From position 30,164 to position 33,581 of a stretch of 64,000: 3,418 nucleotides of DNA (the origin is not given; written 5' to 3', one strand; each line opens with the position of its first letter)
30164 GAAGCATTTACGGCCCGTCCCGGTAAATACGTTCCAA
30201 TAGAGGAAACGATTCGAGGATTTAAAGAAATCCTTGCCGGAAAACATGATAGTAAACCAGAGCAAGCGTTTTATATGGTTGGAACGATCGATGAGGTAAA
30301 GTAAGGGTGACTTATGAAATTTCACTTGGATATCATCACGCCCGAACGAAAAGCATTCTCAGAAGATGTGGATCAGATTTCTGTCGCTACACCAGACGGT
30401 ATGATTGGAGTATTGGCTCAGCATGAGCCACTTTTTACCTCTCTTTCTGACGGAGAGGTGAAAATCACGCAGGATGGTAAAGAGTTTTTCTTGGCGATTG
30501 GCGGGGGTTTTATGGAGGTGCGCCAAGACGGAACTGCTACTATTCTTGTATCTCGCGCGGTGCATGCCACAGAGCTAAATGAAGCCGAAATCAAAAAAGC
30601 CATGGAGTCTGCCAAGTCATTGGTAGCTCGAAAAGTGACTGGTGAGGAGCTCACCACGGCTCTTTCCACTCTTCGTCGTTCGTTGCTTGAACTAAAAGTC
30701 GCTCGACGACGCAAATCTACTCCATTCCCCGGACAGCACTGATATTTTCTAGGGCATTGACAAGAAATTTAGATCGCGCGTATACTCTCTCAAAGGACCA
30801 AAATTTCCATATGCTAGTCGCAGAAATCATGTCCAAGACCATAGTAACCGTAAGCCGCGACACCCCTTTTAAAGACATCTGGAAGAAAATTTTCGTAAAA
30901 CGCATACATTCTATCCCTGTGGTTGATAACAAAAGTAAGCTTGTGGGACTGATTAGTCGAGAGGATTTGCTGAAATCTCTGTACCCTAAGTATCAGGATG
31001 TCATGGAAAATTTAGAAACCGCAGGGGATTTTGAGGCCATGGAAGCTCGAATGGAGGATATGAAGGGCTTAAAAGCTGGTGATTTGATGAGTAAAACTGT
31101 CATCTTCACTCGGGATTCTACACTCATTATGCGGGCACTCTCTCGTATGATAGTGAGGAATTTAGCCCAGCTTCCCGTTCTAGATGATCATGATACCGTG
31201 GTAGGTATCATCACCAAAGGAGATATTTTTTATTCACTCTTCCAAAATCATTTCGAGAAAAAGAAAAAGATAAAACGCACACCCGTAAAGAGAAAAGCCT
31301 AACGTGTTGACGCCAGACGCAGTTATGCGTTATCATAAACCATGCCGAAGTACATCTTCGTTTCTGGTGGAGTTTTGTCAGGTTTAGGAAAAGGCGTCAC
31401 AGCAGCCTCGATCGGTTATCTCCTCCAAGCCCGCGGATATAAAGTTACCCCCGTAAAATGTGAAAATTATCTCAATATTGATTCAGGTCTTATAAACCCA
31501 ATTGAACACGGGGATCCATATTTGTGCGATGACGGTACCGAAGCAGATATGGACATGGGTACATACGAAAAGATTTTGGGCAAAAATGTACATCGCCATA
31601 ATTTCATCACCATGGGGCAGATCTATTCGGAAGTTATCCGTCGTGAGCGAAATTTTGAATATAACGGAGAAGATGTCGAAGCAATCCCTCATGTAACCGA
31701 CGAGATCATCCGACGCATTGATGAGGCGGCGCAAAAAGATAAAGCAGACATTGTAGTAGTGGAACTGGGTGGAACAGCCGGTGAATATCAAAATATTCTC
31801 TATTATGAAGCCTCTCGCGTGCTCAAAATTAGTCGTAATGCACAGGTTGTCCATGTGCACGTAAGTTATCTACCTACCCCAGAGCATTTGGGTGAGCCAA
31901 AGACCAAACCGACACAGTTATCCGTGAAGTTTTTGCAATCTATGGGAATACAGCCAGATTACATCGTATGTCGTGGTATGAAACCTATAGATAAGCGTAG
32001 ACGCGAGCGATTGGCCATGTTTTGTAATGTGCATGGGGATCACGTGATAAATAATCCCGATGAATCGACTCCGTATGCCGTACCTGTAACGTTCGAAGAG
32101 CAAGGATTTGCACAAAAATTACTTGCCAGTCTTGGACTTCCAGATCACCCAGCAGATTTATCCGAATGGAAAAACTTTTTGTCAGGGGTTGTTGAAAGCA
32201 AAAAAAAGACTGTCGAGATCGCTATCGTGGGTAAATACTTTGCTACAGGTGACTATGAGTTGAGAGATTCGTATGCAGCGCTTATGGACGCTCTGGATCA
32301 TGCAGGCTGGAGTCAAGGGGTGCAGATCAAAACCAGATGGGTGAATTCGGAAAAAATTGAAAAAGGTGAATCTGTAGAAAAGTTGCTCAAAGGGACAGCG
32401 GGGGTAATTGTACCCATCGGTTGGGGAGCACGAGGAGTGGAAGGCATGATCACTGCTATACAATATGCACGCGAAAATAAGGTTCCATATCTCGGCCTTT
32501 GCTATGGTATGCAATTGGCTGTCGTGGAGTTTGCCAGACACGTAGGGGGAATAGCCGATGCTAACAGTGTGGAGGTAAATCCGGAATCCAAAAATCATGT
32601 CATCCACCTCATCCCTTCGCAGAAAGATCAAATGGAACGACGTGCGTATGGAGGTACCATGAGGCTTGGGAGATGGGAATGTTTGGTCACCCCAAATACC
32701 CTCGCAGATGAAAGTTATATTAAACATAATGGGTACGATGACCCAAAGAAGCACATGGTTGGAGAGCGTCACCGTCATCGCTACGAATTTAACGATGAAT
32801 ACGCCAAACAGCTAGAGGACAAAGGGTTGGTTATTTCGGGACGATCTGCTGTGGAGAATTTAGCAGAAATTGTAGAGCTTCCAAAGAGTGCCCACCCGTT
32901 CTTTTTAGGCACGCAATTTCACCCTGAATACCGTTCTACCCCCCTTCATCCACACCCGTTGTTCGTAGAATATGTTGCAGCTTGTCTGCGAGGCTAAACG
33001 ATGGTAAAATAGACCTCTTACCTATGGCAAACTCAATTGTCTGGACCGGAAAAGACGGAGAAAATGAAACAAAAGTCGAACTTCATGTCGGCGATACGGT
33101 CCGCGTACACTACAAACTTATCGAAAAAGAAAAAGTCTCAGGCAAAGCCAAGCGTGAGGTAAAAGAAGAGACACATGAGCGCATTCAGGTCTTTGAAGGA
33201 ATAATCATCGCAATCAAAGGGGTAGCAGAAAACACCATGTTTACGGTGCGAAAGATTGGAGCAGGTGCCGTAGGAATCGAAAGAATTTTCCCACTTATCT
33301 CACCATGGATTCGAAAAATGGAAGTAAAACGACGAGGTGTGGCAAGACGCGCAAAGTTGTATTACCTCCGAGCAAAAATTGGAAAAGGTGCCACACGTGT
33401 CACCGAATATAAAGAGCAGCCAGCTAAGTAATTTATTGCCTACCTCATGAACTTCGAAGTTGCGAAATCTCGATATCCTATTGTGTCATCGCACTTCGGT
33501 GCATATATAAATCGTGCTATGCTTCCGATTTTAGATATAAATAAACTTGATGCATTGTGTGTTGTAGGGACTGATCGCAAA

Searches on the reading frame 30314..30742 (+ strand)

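Call 17: search_protein_families(library=pfam, proteins=[window:30314-30742:+], max_evalue=0.01)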
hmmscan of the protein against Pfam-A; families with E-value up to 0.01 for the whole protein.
window:30314-30742:+ (142 aa): 1 family
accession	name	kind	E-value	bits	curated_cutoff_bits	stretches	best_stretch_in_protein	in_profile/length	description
PF02823.21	ATP-synt_DE_N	-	2.2e-23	82.5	27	1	3-82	1-80/80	ATP synthase, Delta/Epsilon chain, beta-sandwich domain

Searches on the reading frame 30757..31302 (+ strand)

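Call 17: search_protein_families(library=pfam, proteins=[window:30757-31302:+], max_evalue=0.01)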
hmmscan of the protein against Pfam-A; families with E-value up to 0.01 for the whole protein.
window:30757-31302:+ (181 aa): 1 family
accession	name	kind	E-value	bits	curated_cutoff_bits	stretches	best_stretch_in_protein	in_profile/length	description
PF00571.33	CBS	-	2e-26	92.5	24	2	21-75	1-55/57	CBS domain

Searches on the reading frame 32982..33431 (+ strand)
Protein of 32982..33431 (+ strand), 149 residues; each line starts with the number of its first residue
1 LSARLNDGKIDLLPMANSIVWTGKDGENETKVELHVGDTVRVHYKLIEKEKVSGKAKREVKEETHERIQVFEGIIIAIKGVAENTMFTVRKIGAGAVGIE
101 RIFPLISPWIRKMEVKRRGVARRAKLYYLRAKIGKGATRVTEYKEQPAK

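Call 17: search_protein_families(library=pfam, proteins=[window:32982-33431:+], max_evalue=0.01)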
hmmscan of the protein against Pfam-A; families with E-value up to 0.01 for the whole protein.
window:32982-33431:+ (149 aa): 1 family
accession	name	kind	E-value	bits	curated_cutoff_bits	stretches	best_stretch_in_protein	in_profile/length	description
PF01245.26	Ribosomal_L19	-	5e-30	104.2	22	1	31-141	15-109/111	Ribosomal protein L19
